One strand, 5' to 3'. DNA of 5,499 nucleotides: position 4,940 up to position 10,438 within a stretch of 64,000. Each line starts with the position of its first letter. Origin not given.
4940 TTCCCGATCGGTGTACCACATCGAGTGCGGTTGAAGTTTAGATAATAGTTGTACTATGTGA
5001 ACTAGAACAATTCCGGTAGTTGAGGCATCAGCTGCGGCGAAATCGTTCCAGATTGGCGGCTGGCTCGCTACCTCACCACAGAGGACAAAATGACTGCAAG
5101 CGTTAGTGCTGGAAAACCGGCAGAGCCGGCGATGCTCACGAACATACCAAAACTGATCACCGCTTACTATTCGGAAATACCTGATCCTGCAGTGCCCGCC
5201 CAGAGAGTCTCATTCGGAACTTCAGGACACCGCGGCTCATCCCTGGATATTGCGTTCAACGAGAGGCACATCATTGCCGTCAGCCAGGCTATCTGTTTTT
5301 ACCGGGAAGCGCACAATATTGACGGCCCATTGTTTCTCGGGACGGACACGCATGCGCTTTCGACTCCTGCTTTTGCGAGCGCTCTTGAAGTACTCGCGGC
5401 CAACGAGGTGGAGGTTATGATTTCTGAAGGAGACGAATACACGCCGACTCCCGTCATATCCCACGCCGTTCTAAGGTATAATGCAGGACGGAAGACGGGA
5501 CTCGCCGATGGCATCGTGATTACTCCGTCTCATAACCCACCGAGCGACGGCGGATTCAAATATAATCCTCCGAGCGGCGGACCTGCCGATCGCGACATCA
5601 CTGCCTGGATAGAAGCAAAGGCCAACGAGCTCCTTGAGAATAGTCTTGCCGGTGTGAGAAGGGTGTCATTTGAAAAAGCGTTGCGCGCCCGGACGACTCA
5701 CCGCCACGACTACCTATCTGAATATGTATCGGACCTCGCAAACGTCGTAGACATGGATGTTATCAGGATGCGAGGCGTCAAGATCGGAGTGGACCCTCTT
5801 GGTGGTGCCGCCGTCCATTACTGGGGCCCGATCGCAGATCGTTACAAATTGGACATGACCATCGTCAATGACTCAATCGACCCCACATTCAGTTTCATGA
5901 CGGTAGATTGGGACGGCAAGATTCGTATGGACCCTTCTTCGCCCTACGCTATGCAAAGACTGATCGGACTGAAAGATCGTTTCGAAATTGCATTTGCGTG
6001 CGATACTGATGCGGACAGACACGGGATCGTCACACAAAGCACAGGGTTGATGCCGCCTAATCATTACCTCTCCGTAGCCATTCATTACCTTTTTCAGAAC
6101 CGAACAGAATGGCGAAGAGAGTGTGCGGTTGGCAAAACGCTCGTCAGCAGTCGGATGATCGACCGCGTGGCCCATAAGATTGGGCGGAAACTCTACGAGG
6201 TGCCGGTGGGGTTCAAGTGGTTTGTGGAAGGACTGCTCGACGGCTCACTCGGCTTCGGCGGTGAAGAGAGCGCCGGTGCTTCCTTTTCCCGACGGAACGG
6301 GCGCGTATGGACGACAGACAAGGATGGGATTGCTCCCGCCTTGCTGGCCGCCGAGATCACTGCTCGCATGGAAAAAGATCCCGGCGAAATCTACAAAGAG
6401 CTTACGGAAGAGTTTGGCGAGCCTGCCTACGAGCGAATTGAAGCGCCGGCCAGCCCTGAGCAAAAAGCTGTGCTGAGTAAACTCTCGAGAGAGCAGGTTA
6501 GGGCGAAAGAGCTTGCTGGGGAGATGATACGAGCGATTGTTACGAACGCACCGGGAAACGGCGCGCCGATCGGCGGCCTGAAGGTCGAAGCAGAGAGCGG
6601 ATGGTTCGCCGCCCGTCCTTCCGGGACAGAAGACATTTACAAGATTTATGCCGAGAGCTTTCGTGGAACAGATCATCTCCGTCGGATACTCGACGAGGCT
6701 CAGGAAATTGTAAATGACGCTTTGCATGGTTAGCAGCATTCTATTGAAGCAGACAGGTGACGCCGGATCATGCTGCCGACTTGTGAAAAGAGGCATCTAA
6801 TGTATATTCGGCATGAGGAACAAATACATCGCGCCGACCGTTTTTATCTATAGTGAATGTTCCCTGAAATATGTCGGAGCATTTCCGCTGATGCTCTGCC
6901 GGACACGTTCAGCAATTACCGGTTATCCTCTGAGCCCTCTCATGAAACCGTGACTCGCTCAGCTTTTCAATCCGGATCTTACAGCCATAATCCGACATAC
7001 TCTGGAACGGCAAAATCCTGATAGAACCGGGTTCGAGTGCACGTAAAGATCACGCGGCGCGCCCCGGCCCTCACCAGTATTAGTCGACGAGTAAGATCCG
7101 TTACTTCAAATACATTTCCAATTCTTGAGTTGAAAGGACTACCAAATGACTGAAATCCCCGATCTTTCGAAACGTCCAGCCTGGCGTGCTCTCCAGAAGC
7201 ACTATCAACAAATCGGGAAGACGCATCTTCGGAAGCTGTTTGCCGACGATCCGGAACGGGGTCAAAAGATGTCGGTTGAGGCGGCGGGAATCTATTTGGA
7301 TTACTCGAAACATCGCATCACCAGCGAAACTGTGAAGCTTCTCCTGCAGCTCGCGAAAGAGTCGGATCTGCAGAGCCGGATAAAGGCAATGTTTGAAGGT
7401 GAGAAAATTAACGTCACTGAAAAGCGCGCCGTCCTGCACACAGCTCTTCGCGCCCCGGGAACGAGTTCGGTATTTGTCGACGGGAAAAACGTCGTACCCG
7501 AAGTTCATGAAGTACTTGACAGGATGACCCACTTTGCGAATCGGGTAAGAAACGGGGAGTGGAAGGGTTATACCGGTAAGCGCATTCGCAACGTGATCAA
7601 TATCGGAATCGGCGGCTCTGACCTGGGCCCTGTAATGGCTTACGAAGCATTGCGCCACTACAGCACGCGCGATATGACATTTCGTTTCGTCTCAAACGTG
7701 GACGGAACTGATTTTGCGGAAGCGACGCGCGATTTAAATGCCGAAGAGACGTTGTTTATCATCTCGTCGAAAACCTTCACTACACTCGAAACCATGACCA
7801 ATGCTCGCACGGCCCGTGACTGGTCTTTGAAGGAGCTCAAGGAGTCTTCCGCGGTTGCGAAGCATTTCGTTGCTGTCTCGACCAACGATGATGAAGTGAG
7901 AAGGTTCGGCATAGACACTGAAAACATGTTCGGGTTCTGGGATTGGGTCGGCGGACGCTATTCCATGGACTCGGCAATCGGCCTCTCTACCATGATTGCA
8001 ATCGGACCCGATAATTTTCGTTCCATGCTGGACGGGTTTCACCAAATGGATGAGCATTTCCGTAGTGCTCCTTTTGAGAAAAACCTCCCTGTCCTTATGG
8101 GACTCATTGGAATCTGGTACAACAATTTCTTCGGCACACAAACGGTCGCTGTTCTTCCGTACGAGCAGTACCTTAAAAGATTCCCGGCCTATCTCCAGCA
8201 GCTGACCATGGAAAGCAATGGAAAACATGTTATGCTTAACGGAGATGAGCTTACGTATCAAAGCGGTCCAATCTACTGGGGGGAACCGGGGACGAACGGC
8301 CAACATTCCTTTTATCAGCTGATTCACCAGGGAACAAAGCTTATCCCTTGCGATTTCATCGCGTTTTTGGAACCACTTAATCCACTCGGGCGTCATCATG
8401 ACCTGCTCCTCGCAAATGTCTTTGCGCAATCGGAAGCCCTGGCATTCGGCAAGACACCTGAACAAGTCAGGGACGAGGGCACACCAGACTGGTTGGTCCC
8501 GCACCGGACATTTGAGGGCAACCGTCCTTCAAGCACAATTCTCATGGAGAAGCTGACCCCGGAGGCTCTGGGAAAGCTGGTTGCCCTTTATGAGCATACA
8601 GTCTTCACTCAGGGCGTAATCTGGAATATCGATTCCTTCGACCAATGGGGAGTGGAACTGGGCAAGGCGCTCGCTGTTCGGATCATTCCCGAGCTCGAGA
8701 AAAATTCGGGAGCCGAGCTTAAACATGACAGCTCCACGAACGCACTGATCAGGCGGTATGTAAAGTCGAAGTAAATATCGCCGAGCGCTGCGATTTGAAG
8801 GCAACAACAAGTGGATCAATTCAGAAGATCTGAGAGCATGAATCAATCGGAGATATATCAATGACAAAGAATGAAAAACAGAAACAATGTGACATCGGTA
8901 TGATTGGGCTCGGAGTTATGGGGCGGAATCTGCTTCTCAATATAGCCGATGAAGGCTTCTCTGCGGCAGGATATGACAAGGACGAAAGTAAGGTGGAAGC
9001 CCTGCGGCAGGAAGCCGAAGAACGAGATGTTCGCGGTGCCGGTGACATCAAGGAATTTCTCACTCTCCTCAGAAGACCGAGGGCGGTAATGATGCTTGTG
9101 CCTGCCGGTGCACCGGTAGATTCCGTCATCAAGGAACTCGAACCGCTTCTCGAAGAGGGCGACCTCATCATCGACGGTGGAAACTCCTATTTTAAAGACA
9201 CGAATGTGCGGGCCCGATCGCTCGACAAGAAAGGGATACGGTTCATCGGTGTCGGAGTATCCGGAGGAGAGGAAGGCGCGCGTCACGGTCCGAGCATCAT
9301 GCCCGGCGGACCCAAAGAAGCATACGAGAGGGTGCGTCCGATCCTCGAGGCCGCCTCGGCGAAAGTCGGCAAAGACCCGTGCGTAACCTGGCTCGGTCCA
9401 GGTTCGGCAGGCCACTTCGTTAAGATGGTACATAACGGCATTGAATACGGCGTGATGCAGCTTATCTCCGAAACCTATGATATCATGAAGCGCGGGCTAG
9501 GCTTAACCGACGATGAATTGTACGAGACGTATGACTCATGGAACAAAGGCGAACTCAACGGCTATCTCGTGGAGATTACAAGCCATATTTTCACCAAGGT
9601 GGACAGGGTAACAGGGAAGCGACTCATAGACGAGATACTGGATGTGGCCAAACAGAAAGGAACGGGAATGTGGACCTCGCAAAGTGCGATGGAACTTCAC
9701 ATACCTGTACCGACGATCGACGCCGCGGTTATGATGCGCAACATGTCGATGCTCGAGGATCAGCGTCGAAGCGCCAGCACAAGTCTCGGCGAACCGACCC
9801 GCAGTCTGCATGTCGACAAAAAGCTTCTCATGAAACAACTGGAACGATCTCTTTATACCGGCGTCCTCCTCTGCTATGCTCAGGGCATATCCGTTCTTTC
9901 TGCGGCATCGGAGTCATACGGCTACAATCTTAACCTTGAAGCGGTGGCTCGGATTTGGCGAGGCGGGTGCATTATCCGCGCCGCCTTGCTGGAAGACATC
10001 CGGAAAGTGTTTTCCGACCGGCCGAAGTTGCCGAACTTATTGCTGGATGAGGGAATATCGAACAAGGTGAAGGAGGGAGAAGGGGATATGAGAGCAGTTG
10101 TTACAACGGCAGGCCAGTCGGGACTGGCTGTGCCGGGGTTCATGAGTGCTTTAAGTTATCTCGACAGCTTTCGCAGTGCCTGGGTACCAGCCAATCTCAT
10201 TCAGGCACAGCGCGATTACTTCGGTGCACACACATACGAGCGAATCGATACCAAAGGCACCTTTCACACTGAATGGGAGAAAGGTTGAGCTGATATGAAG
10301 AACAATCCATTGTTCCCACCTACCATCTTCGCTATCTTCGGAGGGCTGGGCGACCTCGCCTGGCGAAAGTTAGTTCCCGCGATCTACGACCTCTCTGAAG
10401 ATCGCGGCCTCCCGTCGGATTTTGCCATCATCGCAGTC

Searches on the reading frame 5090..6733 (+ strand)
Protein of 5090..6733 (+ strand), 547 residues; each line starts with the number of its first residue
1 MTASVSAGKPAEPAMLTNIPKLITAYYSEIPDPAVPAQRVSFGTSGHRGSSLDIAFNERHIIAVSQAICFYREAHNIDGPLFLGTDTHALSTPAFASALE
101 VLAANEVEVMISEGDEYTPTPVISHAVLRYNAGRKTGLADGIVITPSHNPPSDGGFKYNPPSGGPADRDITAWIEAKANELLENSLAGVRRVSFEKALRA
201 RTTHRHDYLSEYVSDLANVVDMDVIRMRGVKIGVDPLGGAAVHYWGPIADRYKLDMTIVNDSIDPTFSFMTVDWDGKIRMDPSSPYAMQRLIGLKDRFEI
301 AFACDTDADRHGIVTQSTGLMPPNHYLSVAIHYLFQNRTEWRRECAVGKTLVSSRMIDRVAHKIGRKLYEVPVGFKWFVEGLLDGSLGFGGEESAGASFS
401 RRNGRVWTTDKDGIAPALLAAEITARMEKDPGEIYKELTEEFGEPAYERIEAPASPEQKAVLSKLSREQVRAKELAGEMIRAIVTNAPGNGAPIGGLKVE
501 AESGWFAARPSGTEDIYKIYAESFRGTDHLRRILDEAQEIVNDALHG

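Call 50: search_protein_families(library=pfam, proteins=[window:5090-6733:+], max_evalue=0.00001)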
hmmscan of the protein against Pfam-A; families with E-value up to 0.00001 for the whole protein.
window:5090-6733:+ (547 aa): 4 families
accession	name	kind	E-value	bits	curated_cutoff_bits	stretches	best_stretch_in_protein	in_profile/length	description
PF02878.22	PGM_PMM_I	-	3.9e-29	101.5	22.5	1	40-181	2-134/138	Phosphoglucomutase/phosphomannomutase, alpha/beta/alpha domain I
PF02880.22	PGM_PMM_III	-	5.7e-29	101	20.7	1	323-442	2-115/115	Phosphoglucomutase/phosphomannomutase, alpha/beta/alpha domain III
PF02879.22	PGM_PMM_II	-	3.8e-12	47.1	29.3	1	211-316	2-101/103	Phosphoglucomutase/phosphomannomutase, alpha/beta/alpha domain II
PF00408.26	PGM_PMM_IV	-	2.5e-06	27.9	23.1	1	486-537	21-65/68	Phosphoglucomutase/phosphomannomutase, C-terminal domain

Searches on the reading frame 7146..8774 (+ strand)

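Call 50: search_protein_families(library=pfam, proteins=[window:7146-8774:+], max_evalue=0.00001)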
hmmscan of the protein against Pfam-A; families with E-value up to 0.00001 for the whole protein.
window:7146-8774:+ (542 aa): 1 family
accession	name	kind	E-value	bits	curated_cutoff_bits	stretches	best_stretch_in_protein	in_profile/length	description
PF00342.24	PGI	-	8.7e-228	757.2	22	1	52-535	1-486/486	Phosphoglucose isomerase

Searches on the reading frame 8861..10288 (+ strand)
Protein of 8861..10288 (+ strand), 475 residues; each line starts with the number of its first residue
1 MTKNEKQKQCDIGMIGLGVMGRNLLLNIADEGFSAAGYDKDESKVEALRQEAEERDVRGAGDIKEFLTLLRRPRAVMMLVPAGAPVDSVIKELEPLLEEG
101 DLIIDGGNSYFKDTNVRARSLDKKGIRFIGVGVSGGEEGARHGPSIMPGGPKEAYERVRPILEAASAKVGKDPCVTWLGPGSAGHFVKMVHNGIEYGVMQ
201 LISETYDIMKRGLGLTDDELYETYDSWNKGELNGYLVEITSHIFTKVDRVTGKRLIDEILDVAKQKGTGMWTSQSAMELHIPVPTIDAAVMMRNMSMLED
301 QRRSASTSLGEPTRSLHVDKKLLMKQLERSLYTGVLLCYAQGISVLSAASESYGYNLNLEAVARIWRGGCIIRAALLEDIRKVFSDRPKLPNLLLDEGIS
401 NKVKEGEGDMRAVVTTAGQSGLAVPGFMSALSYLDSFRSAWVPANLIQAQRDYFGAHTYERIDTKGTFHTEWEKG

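Call 50: search_protein_families(library=pfam, proteins=[window:8861-10288:+], max_evalue=0.00001)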
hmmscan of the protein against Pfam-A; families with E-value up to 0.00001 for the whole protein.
window:8861-10288:+ (475 aa): 2 families
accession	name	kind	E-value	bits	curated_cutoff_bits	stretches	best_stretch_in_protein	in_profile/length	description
PF00393.24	6PGD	-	1.3e-119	399.4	27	1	184-472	1-290/290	6-phosphogluconate dehydrogenase, C-terminal domain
PF03446.21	NAD_binding_2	-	1.5e-46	158.8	21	1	11-177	1-159/161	NAD binding domain of 6-phosphogluconate dehydrogenase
